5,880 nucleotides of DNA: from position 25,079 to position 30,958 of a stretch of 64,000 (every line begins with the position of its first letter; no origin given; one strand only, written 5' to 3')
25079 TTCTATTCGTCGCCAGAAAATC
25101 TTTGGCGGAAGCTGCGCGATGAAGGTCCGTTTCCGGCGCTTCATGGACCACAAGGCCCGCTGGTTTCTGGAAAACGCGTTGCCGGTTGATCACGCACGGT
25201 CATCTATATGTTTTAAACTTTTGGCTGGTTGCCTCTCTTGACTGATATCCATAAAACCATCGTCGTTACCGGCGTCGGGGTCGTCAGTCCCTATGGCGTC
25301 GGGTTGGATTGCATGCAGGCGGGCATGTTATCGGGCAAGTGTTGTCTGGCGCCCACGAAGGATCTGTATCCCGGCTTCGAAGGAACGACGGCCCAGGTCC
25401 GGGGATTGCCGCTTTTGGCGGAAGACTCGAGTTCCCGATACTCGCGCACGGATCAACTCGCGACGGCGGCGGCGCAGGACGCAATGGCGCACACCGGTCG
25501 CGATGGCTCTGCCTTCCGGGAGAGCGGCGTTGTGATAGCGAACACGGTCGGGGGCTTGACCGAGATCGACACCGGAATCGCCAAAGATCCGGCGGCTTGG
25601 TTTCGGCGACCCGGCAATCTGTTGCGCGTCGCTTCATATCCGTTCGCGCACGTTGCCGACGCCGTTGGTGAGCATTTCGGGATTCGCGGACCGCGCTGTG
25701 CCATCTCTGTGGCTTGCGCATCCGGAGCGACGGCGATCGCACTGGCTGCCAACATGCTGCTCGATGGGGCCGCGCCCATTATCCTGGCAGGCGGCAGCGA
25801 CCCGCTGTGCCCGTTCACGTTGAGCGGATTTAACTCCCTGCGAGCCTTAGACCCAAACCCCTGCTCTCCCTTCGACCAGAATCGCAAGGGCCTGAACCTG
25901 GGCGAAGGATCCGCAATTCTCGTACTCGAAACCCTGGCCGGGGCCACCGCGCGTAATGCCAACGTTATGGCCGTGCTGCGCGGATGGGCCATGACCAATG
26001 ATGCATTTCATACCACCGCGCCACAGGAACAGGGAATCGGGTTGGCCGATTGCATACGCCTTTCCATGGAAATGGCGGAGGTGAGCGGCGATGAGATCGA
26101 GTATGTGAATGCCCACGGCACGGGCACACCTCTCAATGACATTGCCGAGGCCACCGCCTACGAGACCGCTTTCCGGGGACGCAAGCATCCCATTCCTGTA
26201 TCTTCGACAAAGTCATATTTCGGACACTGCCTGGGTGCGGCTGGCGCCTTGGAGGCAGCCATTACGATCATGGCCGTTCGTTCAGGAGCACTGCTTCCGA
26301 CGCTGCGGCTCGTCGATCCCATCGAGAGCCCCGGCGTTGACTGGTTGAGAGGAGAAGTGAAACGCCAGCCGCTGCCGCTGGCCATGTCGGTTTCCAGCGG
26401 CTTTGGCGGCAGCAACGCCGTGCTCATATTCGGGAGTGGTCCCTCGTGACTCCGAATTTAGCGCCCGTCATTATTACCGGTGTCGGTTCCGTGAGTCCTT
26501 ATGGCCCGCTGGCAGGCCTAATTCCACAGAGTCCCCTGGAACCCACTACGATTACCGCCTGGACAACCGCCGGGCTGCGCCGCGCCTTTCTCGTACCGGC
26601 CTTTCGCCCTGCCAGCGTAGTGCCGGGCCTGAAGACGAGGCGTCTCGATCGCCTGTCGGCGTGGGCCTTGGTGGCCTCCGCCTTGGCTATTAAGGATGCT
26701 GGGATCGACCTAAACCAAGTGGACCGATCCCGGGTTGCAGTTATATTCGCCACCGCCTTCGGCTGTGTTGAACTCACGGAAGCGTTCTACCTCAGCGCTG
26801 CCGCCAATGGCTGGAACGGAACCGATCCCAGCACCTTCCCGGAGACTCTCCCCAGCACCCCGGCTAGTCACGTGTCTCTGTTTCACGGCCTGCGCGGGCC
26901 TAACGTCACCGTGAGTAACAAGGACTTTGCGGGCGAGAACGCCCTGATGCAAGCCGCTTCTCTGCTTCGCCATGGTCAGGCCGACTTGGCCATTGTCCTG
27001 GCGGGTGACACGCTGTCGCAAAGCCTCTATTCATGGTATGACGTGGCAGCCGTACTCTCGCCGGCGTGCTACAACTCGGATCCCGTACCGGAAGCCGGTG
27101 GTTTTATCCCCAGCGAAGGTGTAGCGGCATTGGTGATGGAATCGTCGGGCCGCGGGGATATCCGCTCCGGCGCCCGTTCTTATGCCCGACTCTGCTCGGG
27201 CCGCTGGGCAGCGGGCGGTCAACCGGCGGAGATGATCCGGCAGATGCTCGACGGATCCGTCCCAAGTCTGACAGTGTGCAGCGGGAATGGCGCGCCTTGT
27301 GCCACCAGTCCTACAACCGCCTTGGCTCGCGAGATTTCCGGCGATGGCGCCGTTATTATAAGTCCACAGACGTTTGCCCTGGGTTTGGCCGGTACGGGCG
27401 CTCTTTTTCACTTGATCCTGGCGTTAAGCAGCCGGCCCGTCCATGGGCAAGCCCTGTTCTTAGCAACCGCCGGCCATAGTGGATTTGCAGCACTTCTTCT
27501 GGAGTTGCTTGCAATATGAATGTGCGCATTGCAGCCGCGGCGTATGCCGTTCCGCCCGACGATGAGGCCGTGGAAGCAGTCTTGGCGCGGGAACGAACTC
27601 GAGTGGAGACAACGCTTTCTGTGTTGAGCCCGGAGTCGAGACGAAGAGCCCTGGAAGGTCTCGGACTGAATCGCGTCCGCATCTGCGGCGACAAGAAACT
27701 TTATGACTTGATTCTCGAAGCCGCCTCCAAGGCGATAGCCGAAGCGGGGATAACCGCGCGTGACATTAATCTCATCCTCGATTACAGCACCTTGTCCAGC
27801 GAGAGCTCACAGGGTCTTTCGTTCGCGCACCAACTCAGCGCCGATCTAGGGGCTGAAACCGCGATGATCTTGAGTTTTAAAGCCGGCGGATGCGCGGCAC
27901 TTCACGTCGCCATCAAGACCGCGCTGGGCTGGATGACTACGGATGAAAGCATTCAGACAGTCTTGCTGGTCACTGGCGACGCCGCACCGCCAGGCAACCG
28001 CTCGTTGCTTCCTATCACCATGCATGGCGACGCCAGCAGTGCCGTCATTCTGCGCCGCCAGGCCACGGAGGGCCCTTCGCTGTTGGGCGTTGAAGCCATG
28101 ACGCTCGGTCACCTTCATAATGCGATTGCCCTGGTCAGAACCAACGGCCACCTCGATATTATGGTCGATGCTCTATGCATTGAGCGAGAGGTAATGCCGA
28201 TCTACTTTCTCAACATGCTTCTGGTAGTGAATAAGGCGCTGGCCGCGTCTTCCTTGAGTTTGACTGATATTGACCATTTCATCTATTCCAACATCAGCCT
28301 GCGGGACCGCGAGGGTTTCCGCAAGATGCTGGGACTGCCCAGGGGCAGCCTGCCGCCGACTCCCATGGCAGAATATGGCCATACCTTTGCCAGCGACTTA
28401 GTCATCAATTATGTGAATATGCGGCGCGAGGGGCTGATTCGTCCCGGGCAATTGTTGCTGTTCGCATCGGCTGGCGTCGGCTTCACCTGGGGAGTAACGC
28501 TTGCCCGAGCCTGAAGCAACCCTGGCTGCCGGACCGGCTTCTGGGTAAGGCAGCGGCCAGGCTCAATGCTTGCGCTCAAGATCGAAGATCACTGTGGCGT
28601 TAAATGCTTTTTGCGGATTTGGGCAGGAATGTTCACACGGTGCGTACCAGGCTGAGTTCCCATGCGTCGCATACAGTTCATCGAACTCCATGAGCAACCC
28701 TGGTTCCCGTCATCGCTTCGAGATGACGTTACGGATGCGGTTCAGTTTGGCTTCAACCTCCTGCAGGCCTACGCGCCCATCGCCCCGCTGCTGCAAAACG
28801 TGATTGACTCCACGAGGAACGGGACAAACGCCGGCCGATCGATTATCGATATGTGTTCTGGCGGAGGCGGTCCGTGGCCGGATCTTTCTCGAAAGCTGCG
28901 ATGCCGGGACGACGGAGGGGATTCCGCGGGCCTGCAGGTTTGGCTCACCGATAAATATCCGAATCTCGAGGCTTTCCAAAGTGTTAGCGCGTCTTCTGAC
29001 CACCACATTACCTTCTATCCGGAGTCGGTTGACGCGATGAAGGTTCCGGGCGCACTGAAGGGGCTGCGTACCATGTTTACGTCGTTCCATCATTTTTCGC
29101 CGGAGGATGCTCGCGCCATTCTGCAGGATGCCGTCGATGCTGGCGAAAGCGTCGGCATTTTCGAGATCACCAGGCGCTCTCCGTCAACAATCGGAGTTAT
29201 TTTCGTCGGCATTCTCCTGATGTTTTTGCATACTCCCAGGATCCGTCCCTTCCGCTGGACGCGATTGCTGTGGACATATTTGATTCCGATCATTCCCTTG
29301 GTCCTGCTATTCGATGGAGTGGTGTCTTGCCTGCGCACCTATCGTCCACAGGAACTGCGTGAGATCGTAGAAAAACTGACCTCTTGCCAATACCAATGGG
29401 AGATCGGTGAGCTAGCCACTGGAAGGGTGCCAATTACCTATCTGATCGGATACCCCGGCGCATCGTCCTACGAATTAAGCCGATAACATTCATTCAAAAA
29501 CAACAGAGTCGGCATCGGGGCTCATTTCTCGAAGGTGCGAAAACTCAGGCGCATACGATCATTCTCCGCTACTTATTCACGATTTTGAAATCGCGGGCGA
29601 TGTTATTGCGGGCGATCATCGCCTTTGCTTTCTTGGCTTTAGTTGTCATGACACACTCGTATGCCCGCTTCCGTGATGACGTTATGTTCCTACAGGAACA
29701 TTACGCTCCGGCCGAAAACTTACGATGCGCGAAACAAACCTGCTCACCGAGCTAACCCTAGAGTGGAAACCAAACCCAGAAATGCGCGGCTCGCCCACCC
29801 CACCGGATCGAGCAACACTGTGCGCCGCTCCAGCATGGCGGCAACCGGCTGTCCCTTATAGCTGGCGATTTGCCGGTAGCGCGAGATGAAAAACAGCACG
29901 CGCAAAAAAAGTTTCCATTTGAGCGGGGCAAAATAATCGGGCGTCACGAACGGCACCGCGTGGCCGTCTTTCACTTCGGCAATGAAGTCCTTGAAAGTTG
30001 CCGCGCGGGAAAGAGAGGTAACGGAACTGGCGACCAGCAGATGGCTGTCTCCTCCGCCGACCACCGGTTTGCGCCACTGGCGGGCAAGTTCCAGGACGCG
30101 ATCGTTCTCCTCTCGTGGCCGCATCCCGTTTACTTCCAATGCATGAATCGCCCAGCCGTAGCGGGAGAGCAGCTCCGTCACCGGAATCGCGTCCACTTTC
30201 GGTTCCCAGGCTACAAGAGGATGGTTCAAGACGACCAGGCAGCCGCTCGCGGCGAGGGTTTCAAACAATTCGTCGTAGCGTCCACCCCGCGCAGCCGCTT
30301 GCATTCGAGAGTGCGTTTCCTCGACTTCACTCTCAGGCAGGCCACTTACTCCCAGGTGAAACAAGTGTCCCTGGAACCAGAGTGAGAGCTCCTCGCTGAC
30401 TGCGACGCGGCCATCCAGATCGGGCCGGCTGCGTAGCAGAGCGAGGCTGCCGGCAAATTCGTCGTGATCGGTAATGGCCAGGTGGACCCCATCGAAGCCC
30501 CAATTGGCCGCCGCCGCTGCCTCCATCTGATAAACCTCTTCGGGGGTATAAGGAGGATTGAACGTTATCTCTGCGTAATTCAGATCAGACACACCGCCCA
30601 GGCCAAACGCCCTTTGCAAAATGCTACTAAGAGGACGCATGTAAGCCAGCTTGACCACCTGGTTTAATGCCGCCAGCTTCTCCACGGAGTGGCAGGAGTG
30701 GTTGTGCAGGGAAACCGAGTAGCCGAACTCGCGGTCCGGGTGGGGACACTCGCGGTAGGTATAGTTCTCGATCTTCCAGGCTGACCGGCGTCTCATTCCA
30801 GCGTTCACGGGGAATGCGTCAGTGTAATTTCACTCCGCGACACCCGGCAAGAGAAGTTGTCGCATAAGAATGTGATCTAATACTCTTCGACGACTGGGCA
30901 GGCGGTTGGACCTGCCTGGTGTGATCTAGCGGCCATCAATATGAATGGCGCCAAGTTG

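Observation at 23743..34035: ~170-bp direct duplication of the GT2/LolA-like gene junction brackets a ~10-kb segment holding the KS genes and the Tes-like rSAM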

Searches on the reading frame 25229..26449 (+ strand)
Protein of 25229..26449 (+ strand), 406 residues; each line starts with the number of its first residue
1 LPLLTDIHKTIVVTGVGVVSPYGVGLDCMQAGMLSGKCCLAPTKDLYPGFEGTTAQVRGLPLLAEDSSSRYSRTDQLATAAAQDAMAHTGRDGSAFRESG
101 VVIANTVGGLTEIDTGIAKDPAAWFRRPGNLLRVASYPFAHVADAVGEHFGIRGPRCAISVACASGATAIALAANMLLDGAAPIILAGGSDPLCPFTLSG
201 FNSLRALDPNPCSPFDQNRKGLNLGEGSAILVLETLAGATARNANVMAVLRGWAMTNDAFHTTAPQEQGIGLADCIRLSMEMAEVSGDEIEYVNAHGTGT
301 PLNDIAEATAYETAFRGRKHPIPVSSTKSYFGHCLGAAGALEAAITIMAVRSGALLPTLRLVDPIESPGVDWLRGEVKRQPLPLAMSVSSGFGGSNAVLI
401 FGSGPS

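Call 6: search_protein_families(library=pfam, proteins=[window:25229-26449:+])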
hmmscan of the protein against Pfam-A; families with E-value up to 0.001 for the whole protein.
window:25229-26449:+ (406 aa): 3 families
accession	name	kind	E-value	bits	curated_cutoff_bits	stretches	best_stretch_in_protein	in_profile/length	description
PF02801.28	Ketoacyl-synt_C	-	9.1e-33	113.2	20.8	1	247-360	1-117/119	Beta-ketoacyl synthase, C-terminal domain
PF00109.32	ketoacyl-synt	-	2.8e-27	96.3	20.8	1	9-237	2-250/252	Beta-ketoacyl synthase, N-terminal domain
PF00108.29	Thiolase_N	-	0.00043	20.2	26.4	1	155-191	77-113/260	Thiolase, N-terminal domain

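Call 62: search_protein_families(library=ncbifam, proteins=[window:25229-26449:+], max_evalue=0.00001)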
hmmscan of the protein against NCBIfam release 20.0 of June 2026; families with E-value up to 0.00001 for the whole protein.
window:25229-26449:+ (406 aa): 20 families
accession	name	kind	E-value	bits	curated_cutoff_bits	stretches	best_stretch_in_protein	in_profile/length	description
TIGR03150.1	fabF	equivalog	8.8e-86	288.1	493.75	1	10-401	2-406/407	beta-ketoacyl-ACP synthase II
NF005589.0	PRK07314.1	subfamily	1.3e-82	277.8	387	1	8-402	3-410/413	beta-ketoacyl-ACP synthase II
NF004970.0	PRK06333.1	subfamily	7.2e-76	255.7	525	1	8-401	3-419/424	beta-ketoacyl-ACP synthase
NF006618.0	PRK09185.1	subfamily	1.8e-71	241.3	407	1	9-403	3-392/394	beta-ketoacyl-ACP synthase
NF006274.0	PRK08439.1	equivalog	1.9e-63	214.7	621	1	9-401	2-403/406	beta-ketoacyl-ACP synthase II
NF058662.1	cispenta_AmcF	equivalog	2.8e-63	214.1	325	1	11-402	2-368/369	cispentacin biosynthesis acyltransferase subunit AmcF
NF005076.0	PRK06501.1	equivalog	8.4e-61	206.1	629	1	138-404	150-423/425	beta-ketoacyl-ACP synthase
NF004618.0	PRK05952.1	equivalog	1e-59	202.4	455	1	10-402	3-381/384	beta-ketoacyl-ACP synthase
NF006587.0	PRK09116.1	equivalog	1e-59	202.3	470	1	9-402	2-405/408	beta-ketoacyl-ACP synthase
NF006434.0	PRK08722.1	equivalog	1.6e-57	195.3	759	1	9-401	4-411/414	beta-ketoacyl-ACP synthase II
NF005490.0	PRK07103.1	equivalog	4.6e-54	184.1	445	1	9-400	4-409/414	polyketide beta-ketoacyl:acyl carrier protein synthase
NF005916.1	PRK07910.1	equivalog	4.9e-52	177.2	560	1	75-403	84-417/418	KasA/KasB family beta-ketoacyl-ACP synthase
NF005935.0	PRK07967.1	equivalog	1e-40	139.9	630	1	9-401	2-401/406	beta-ketoacyl-ACP synthase I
NF045894.1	PKS_plus_SDR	equivalog_domain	8.8e-37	126.3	1740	1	149-378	159-391/1515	type I polyketide synthase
NF040607.1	mycolic_Pks13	equivalog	4.4e-28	97.3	2100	1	142-366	250-480/1680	polyketide synthase Pks13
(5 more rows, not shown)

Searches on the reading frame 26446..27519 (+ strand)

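Call 6: search_protein_families(library=pfam, proteins=[window:26446-27519:+])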
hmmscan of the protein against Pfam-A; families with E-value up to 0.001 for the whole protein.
window:26446-27519:+ (357 aa): 1 family
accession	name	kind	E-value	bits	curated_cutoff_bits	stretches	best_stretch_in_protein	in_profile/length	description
PF00109.32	ketoacyl-synt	-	1.2e-21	78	20.8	1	63-233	79-248/252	Beta-ketoacyl synthase, N-terminal domain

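Call 62: search_protein_families(library=ncbifam, proteins=[window:26446-27519:+], max_evalue=0.00001)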
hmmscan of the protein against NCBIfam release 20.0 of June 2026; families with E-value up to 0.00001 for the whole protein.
window:26446-27519:+ (357 aa): 11 families
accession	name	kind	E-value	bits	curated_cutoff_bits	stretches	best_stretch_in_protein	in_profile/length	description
TIGR03150.1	fabF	equivalog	1.9e-24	86.1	493.75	1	8-250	3-256/407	beta-ketoacyl-ACP synthase II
NF005589.0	PRK07314.1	subfamily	5.7e-20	71.5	387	1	8-250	6-259/413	beta-ketoacyl-ACP synthase II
NF004970.0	PRK06333.1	subfamily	5.4e-17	61.8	525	1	51-248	55-267/424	beta-ketoacyl-ACP synthase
NF006434.0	PRK08722.1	equivalog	7.2e-15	54.7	759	1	41-275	45-282/414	beta-ketoacyl-ACP synthase II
NF006274.0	PRK08439.1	equivalog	2.7e-12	46.2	621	1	47-250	49-257/406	beta-ketoacyl-ACP synthase II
NF006587.0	PRK09116.1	equivalog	3.1e-09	36.1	470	1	49-249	52-257/408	beta-ketoacyl-ACP synthase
NF006618.0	PRK09185.1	subfamily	1.3e-07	31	407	1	69-196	73-197/394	beta-ketoacyl-ACP synthase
NF005916.1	PRK07910.1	equivalog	4.4e-07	29.2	560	1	64-250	77-267/418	KasA/KasB family beta-ketoacyl-ACP synthase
NF005935.0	PRK07967.1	equivalog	4.8e-07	29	630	1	53-250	54-257/406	beta-ketoacyl-ACP synthase I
NF058662.1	cispenta_AmcF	equivalog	1.7e-06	27.3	325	0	142-250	111-217/369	cispentacin biosynthesis acyltransferase subunit AmcF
NF005490.0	PRK07103.1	equivalog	3.6e-06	26.3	445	1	56-255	65-271/414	polyketide beta-ketoacyl:acyl carrier protein synthase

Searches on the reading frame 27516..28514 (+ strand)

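Call 6: search_protein_families(library=pfam, proteins=[window:27516-28514:+])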
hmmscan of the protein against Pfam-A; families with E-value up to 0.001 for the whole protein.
window:27516-28514:+ (332 aa): 2 families
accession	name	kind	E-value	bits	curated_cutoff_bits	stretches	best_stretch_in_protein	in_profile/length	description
PF08541.16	ACP_syn_III_C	-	6.7e-15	55.5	26.6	1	242-331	1-89/90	3-Oxoacyl-[acyl-carrier-protein (ACP)] synthase III C terminal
PF08545.16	ACP_syn_III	-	0.0003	21.1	24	1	125-196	6-78/80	3-Oxoacyl-[acyl-carrier-protein (ACP)] synthase III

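Call 62: search_protein_families(library=ncbifam, proteins=[window:27516-28514:+], max_evalue=0.00001)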
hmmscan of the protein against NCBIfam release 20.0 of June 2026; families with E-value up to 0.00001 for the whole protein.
window:27516-28514:+ (332 aa): 4 families
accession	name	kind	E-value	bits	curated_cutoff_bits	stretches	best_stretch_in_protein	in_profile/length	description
NF005308.0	PRK06840.1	equivalog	5.4e-22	78.3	315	1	47-329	37-332/339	3-oxoacyl-ACP synthase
NF006829.0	PRK09352.1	subfamily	5.4e-21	74.9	249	1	57-330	48-319/322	beta-ketoacyl-ACP synthase 3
TIGR00747.1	fabH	subfamily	5.8e-21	74.9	292.1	1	51-331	39-321/322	beta-ketoacyl-ACP synthase III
NF004623.0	PRK05963.1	equivalog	5.8e-10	39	437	1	54-330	46-326/328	beta-ketoacyl-ACP synthase III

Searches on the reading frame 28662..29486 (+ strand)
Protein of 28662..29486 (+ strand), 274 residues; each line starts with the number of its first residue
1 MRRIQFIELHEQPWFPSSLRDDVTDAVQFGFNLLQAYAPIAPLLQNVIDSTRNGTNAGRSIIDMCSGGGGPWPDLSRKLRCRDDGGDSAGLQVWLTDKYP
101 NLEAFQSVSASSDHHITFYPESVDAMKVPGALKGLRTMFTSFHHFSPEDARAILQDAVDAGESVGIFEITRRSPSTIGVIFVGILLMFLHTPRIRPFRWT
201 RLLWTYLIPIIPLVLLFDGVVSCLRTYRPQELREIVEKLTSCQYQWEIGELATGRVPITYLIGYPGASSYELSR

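Call 6: search_protein_families(library=pfam, proteins=[window:28662-29486:+])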
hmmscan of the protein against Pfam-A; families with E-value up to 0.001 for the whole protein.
window:28662-29486:+ (274 aa): 0 families

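Call 34: search_protein_families(library=pfam, proteins=[window:28662-29486:+], max_evalue=0.01)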
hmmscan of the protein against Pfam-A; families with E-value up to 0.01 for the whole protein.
window:28662-29486:+ (274 aa): 0 families

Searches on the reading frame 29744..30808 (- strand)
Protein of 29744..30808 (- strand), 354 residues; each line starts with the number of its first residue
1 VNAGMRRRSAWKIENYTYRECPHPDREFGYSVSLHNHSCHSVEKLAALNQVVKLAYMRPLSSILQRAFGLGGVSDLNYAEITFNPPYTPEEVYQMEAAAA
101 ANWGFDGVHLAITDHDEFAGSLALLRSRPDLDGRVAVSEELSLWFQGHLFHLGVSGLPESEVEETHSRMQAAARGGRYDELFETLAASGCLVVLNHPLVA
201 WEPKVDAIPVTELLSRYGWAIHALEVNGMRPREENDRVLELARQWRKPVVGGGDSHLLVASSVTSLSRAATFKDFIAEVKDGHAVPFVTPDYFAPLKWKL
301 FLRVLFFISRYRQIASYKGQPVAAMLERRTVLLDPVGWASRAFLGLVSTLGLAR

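Call 6: search_protein_families(library=pfam, proteins=[window:29744-30808:-])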
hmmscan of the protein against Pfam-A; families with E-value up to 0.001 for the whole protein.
window:29744-30808:- (354 aa): 1 family
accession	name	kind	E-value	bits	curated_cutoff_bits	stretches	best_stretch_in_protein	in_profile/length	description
PF13263.12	PHP_C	-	0.00011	22.1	21.3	1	233-282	2-54/56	PHP-associated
